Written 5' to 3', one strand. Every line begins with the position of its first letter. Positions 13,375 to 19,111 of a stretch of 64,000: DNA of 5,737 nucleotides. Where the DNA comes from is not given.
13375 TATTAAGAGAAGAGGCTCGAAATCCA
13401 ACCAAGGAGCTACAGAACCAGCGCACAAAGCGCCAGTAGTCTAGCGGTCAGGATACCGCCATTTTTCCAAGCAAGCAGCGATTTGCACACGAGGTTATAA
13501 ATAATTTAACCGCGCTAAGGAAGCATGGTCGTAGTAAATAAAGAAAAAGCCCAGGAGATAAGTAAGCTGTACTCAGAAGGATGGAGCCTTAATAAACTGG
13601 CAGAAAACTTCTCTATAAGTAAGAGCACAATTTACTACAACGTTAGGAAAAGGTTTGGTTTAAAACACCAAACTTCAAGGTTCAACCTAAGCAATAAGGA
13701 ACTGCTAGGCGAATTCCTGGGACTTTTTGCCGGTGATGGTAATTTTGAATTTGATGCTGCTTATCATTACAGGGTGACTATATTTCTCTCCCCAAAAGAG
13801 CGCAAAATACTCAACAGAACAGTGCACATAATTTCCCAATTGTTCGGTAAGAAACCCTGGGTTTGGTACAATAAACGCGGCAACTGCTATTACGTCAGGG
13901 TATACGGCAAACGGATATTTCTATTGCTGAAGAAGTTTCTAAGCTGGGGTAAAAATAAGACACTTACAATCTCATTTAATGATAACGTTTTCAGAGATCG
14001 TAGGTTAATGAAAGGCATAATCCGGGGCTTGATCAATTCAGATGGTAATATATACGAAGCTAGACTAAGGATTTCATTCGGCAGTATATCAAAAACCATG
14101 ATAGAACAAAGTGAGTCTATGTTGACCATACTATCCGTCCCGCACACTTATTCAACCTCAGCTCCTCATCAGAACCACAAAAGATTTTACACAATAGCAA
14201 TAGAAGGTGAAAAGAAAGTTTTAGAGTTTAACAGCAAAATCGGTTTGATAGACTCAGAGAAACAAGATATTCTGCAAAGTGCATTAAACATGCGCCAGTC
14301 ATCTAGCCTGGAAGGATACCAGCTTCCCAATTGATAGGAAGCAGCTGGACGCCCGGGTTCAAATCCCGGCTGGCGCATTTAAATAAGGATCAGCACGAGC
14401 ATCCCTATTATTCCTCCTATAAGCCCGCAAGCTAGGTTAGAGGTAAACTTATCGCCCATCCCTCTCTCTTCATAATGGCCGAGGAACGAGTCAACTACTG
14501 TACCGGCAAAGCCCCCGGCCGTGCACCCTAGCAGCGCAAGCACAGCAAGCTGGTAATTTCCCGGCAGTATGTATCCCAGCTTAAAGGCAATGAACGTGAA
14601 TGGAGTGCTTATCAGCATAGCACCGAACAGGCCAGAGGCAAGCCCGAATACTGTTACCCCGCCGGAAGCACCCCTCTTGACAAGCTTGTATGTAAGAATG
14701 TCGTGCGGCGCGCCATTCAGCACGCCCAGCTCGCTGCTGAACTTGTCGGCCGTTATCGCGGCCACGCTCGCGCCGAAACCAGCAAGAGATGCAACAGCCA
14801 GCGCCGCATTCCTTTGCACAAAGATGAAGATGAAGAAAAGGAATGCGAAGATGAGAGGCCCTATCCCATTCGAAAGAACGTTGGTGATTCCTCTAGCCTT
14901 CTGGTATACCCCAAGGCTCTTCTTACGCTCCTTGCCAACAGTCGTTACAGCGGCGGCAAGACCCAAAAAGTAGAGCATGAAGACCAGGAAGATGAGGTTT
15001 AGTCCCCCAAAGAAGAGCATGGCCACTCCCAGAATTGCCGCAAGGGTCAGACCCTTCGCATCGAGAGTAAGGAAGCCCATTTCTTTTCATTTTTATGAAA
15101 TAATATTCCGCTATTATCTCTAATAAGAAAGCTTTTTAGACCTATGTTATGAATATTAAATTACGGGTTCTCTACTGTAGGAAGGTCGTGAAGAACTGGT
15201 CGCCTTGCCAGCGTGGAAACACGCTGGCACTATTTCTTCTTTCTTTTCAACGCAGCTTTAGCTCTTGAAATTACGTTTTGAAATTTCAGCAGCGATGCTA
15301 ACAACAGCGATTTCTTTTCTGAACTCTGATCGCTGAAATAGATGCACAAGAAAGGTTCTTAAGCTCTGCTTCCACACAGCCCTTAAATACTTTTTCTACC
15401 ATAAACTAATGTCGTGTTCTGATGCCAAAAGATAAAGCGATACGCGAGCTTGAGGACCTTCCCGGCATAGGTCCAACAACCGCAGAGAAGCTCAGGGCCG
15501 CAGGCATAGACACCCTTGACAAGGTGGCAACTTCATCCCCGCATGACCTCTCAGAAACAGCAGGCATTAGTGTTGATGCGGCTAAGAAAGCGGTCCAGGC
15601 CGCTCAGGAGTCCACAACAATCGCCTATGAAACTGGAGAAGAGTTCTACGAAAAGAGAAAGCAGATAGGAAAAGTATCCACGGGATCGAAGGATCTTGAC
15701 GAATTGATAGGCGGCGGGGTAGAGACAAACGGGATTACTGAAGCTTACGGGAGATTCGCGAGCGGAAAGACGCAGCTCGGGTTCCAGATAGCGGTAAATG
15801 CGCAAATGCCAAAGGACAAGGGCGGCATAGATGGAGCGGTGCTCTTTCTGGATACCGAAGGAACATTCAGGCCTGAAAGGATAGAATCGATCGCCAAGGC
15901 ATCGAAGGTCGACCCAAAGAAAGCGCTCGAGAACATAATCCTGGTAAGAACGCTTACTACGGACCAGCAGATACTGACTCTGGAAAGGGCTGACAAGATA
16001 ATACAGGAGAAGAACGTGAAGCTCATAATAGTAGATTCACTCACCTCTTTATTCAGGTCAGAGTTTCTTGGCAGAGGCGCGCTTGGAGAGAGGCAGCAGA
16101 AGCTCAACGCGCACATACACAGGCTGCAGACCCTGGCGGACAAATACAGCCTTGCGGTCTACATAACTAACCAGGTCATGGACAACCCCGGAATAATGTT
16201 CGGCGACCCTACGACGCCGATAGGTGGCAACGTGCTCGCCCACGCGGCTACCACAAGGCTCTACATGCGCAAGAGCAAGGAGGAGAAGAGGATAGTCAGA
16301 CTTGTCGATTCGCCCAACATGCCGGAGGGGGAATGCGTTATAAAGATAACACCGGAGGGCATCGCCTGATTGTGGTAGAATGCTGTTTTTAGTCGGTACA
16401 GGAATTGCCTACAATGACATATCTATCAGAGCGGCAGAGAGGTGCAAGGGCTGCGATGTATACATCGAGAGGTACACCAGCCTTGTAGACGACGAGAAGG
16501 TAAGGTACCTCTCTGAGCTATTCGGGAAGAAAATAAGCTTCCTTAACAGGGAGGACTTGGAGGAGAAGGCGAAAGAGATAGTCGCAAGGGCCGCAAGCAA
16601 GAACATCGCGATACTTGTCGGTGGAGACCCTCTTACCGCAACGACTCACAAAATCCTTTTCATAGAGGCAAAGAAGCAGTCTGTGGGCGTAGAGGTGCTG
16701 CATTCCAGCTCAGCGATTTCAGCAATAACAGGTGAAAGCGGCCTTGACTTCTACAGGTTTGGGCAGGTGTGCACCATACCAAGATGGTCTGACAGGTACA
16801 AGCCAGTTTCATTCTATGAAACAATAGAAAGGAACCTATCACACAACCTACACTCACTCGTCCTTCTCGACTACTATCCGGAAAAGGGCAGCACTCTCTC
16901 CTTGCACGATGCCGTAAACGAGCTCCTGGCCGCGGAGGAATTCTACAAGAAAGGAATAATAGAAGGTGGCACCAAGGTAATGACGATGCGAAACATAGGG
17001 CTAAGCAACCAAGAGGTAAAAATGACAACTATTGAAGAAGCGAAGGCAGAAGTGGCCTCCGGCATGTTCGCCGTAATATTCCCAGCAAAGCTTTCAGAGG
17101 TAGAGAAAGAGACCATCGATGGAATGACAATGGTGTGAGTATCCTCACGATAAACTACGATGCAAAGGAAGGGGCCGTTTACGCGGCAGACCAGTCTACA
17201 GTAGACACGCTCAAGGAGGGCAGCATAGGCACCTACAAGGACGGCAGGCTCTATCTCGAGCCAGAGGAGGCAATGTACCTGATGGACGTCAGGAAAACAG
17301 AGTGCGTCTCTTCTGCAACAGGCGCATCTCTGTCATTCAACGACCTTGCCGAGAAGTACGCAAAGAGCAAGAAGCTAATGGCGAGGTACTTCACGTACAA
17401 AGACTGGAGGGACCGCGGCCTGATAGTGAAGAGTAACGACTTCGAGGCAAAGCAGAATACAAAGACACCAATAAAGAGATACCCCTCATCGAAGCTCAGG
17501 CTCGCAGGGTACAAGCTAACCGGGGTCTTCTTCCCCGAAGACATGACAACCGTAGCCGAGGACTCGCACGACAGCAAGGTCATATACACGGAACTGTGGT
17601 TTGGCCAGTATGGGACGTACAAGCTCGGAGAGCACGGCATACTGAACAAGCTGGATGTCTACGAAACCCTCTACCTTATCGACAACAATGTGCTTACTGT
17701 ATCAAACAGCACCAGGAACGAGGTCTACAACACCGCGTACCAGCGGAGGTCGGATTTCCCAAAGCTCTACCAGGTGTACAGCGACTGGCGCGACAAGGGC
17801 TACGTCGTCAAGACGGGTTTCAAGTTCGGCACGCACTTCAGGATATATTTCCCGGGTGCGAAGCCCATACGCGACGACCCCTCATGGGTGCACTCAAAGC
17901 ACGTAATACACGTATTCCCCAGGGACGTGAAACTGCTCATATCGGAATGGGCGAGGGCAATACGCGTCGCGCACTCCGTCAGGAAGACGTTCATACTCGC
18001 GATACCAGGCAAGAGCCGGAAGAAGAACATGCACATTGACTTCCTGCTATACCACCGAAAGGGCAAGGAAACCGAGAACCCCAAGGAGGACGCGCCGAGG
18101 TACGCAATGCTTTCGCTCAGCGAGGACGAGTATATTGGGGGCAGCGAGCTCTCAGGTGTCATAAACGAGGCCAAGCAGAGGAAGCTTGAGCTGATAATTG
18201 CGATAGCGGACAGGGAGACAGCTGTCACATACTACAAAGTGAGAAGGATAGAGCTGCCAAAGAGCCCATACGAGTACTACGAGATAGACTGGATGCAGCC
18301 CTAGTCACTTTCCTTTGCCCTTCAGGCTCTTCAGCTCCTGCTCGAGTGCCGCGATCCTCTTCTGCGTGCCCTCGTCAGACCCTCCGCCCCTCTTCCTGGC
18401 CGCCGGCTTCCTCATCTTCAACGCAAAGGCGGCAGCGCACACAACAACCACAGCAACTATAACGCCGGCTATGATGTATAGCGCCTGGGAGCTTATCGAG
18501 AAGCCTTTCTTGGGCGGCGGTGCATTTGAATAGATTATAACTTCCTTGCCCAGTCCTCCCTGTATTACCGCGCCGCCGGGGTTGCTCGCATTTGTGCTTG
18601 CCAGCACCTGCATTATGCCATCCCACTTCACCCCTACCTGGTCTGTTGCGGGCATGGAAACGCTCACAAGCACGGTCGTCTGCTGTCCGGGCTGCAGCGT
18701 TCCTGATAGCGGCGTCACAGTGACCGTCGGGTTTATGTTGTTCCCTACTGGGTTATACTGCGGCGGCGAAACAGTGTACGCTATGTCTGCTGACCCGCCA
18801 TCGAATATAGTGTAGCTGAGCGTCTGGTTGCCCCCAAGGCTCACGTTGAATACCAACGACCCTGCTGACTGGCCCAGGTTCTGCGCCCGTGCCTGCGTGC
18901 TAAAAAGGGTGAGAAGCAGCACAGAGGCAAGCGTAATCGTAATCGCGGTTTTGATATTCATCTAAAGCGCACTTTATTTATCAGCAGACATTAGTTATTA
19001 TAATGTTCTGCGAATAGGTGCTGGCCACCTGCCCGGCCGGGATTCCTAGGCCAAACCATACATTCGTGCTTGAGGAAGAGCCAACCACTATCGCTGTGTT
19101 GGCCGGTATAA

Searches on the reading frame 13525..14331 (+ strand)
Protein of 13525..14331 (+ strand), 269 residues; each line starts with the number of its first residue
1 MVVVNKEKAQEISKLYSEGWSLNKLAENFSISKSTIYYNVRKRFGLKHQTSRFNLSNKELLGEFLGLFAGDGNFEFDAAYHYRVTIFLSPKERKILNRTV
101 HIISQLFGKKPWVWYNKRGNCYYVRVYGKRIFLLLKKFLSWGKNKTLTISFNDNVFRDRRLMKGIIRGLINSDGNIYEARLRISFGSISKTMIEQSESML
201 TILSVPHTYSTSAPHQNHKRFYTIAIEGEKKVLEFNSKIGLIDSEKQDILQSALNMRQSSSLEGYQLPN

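Call 12: search_protein_families(library=pfam, proteins=[window:13525-14331:+], max_evalue=0.01)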
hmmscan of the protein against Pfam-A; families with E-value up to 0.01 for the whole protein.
window:13525-14331:+ (269 aa): 6 families
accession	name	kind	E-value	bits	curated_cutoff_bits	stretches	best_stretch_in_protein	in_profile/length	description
PF14528.11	LAGLIDADG_3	-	4.2e-12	46.6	22.5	1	163-240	4-82/82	LAGLIDADG-like domain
PF02796.21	HTH_7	-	4.8e-07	30.3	23.8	1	4-37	6-39/45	Helix-turn-helix domain of resolvase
PF13384.12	HTH_23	-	0.00012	22.2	24.6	1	8-44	7-41/50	Homeodomain-like domain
PF13936.12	HTH_38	-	0.00073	19.7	27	1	10-42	11-43/44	Helix-turn-helix domain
PF04297.20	UPF0122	-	0.0048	17.6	22.7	0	9-42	23-56/101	Putative helix-turn-helix protein, YlxM / p13 like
PF05225.22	HTH_psq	-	0.005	17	20.4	0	18-44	14-41/45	helix-turn-helix, Psq domain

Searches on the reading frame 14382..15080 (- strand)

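Call 12: search_protein_families(library=pfam, proteins=[window:14382-15080:-], max_evalue=0.01)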
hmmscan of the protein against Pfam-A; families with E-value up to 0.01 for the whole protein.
window:14382-15080:- (233 aa): 1 family
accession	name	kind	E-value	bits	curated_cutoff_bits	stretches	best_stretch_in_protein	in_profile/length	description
PF01940.21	DUF92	-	3.5e-35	122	27.5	1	5-206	15-210/251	Integral membrane protein DUF92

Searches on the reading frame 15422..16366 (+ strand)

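Call 12: search_protein_families(library=pfam, proteins=[window:15422-16366:+], max_evalue=0.01)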
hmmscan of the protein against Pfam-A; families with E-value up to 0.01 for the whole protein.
window:15422-16366:+ (315 aa): 13 families
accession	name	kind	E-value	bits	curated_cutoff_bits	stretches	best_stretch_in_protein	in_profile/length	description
PF08423.17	Rad51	-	5.4e-86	288.3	22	1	78-314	1-241/244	Rad51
PF00154.27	RecA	-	1.1e-19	71.4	27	1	77-289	25-225/262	recA bacterial DNA recombination protein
PF14520.12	HHH_5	-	1.6e-11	44.9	27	1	8-63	2-57/57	Helix-hairpin-helix domain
PF13481.12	AAA_25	-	9.3e-07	29.1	27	1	90-248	20-186/195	AAA domain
PF10391.15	DNA_pol_lambd_f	-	6.2e-06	26.4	29.8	1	12-47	5-40/51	Fingers domain of DNA polymerase lambda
PF11731.14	Cdd1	-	1.2e-05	25.9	25.5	1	4-45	2-43/86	Pathogenicity locus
PF03796.21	DnaB_C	-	2.5e-05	24.2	27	0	85-146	2-57/255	DnaB-like helicase C terminal domain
PF06745.19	ATPase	-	3.4e-05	23.8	26.6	1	85-296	1-201/231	KaiC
PF00633.29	HHH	-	0.00034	20.8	24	1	9-26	12-29/30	Helix-hairpin-helix motif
PF21999.2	IMS_HHH_1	-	0.00065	20.5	27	1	11-46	1-36/53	DNA polymerase-iota, thumb domain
PF11798.14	IMS_HHH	-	0.00084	19.9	24.4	1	9-29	12-32/32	IMS family HHH motif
PF14229.12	DUF4332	-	0.0025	18.4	23.2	1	13-46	58-91/122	Domain of unknown function (DUF4332)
PF21176.3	RecR_HhH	-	0.0077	16.5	27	0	5-24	3-22/45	RecR, helix-hairpin-helix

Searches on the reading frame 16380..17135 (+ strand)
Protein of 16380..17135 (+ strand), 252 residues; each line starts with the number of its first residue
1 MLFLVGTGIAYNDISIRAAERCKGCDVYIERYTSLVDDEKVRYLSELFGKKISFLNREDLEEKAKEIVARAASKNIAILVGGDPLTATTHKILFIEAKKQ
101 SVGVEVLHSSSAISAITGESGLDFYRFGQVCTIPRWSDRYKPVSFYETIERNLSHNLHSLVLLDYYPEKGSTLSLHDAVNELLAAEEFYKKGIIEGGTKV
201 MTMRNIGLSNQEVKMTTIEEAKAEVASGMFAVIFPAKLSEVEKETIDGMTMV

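Call 12: search_protein_families(library=pfam, proteins=[window:16380-17135:+], max_evalue=0.01)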
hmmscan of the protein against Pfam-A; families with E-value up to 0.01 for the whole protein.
window:16380-17135:+ (252 aa): 2 families
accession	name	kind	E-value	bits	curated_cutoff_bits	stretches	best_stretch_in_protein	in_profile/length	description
PF00590.25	TP_methylase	-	8e-16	59.1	27.8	1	1-221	1-211/212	Tetrapyrrole (Corrin/Porphyrin) Methylases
PF04055.27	Radical_SAM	-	0.0026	18.4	29.5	1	20-100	9-73/166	Radical SAM superfamily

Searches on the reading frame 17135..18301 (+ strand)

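Call 6: search_protein_families(library=ncbifam, proteins=[window:17135-18301:+], max_evalue=1)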
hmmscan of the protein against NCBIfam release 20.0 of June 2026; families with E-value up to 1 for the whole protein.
window:17135-18301:+ (389 aa): 8 families
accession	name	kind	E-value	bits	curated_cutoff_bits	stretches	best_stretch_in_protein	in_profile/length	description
NF006795.0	PRK09300.1-3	equivalog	1e-36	126.6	501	3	141-292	190-336/350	tRNA splicing endonuclease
TIGR00324.1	endA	equivalog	1.9e-33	115.8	59.6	2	171-291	36-162/177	tRNA-intron lyase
NF006796.0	PRK09300.1-4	equivalog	1.8e-30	106.1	518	3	164-289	200-318/335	tRNA splicing endonuclease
NF006794.0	PRK09300.1-1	equivalog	3.1e-23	82.2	383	2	148-304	191-339/346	tRNA splicing endonuclease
NF006797.0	PRK09300.1-5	equivalog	2.1e-13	50.2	292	1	213-289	204-270/290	tRNA splicing endonuclease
NF007085.0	PRK09539.1-2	equivalog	0.011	16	157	1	325-376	73-124/124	tRNA-splicing endonuclease subunit beta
NF007086.0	PRK09539.1-3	equivalog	0.015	16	101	1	322-376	37-91/92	tRNA-splicing endonuclease subunit beta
NF007084.0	PRK09539.1-1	equivalog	0.083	12.8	162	1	325-375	88-139/140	tRNA-splicing endonuclease subunit beta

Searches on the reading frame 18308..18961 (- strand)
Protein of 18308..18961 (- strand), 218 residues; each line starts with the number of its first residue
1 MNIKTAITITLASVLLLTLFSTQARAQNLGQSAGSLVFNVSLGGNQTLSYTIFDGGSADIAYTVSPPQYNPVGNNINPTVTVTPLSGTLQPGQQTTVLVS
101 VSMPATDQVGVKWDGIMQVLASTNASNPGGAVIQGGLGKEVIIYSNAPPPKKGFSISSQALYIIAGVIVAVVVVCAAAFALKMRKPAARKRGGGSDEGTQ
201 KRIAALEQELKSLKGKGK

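Call 4: search_protein_families(library=pfam, proteins=[window:18308-18961:-], max_evalue=1)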
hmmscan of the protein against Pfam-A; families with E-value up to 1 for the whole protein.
window:18308-18961:- (218 aa): 4 families
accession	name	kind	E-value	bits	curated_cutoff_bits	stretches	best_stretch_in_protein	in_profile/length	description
PF22076.2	Cep192_D6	-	0.0013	19.4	35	1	77-120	44-88/101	Cep192 domain 6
PF19190.6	BACON_2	-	0.01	16.2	25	1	81-105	45-69/94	Viral BACON domain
PF03707.21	MHYT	-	0.14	12.6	21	0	159-189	24-53/59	Bacterial signalling protein N terminal repeat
PF22544.2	HYDIN_VesB_CFA65-like_Ig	-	0.21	12.3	25.5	1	70-102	45-71/100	HYDIN/CFA65/VesB-like, Ig-like domain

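Call 6: search_protein_families(library=ncbifam, proteins=[window:18308-18961:-], max_evalue=1)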
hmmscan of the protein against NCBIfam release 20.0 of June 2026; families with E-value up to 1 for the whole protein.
window:18308-18961:- (218 aa): 0 families

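Call 59: search_solved_structures(query=A5, max_evalue=10, show_alignments=3)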
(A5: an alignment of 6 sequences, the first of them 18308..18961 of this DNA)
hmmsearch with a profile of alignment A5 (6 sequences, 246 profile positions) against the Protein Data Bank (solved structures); distinct sequences matched with E-value up to 10: 10.
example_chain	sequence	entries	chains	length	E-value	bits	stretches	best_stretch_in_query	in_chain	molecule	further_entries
7sqc_F0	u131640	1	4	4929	0.0057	19.4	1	15-100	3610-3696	Hydin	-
2msp_A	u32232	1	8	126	0.11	15.1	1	34-112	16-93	MAJOR SPERM PROTEIN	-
2bvu_A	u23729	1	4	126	0.22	14.2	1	34-112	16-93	MAJOR SPERM PROTEIN, ISOFORM ALPHA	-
1msp_A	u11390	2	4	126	0.3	13.7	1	34-112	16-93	MAJOR SPERM PROTEIN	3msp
7n6g_1J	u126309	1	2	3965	0.37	13.4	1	15-100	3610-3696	HYDIN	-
8qk3_E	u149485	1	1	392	0.41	13.3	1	151-195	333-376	Membrane cofactor protein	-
8yax_C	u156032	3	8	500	0.87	12.2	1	147-187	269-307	Non-structural protein 4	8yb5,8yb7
7xo4_D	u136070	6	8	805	1.1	11.9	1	161-199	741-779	Angiotensin-converting enzyme 2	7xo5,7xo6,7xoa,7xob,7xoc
5iln_A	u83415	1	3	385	1.3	11.7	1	165-218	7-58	Aspartate carbamoyltransferase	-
9ijj_h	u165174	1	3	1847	2.4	10.8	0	35-100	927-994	Cilia- and flagella-associated protein 65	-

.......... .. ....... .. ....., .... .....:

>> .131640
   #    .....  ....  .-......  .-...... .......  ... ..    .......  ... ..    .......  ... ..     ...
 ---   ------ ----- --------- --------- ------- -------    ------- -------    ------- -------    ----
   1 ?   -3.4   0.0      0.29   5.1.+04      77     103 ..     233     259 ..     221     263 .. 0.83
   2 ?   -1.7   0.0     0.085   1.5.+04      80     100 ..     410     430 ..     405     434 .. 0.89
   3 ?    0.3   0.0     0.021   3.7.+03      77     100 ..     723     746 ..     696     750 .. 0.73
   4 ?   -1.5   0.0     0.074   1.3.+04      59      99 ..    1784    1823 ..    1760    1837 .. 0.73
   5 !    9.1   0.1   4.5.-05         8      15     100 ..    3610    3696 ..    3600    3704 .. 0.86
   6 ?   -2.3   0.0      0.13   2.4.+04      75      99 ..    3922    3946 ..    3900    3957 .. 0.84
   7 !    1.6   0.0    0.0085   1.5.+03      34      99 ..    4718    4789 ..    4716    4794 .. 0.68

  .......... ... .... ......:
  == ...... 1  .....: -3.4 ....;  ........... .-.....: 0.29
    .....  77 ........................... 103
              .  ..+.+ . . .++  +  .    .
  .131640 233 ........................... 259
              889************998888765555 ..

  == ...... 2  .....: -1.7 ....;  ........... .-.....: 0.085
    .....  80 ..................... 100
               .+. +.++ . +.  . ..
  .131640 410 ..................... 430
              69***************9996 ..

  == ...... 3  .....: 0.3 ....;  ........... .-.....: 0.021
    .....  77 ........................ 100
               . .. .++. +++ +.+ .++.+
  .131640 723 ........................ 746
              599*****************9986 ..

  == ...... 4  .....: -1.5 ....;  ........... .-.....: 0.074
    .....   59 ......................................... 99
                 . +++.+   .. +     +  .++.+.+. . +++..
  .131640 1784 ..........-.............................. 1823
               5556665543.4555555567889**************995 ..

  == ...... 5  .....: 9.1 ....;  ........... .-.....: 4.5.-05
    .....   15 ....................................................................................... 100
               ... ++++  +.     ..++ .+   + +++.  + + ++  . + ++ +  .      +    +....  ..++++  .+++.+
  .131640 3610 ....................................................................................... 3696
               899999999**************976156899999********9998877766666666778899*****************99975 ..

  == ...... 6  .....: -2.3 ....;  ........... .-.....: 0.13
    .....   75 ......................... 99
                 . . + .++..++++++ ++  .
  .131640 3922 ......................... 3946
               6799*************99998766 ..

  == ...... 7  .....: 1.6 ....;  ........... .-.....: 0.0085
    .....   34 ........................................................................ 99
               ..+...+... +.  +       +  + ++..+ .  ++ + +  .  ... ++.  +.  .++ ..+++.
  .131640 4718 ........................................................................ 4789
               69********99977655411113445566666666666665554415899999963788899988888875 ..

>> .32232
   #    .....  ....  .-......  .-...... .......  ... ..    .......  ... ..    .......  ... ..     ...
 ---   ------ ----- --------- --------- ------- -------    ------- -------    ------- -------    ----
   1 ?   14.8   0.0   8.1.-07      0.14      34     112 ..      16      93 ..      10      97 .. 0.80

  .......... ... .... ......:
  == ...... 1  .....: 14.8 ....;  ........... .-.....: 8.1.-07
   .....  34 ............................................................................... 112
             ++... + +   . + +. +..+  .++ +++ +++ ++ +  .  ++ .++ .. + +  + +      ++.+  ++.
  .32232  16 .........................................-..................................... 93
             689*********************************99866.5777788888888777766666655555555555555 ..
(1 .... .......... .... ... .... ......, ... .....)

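Call 60: search_protein_families(library=pfam, alignment_id=A5, max_evalue=1)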
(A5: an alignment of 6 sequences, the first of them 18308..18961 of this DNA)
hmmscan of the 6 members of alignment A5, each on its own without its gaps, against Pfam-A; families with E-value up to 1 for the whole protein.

A. member 1, window:18308-18961:- (218 aa): 4 families
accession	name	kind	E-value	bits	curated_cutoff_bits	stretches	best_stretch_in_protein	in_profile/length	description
PF22076.2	Cep192_D6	-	0.0013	19.4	35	1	77-120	44-88/101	Cep192 domain 6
PF19190.6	BACON_2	-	0.01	16.2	25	1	81-105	45-69/94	Viral BACON domain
PF03707.21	MHYT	-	0.14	12.6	21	0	159-189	24-53/59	Bacterial signalling protein N terminal repeat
PF22544.2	HYDIN_VesB_CFA65-like_Ig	-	0.21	12.3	25.5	1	70-102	45-71/100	HYDIN/CFA65/VesB-like, Ig-like domain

B. families by the number of members that match (of 6 scanned): 32 families (the first 25 are shown)
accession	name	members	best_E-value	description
PF22076.2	Cep192_D6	5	0.0013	Cep192 domain 6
PF19190.6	BACON_2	2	0.01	Viral BACON domain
PF06280.18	fn3_5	2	0.013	Fn3-like domain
PF22544.2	HYDIN_VesB_CFA65-like_Ig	2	0.034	HYDIN/CFA65/VesB-like, Ig-like domain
PF21310.3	OCRL-like_ASH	2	0.046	Inositol polyphosphate 5-phosphatase OCRL-like, ASH domain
PF24507.1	Ig_CFAP65_4th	2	0.049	CFAP65, fourth Ig-like domain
PF25248.1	Ig_CFAP65_8th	1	0.00014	CFAP65, eight Ig-like domain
PF25249.1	Ig_CFAP65_7th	1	0.0081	CFAP65, seventh Ig-like domain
PF12709.12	Fungal_TACC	1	0.011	Fungal Transforming acidic coiled-coil (TACC) proteins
PF12685.13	SpoIIIAH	1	0.013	SpoIIIAH-like protein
PF08999.15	SP_C-Propep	1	0.014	Surfactant protein C, N terminal propeptide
PF15908.10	HMMR_C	1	0.017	Hyaluronan mediated motility receptor C-terminal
PF10883.13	DUF2681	1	0.017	Protein of unknown function (DUF2681)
PF04977.20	DivIC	1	0.022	Septum formation initiator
PF15102.11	TMEM154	1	0.024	TMEM154 protein family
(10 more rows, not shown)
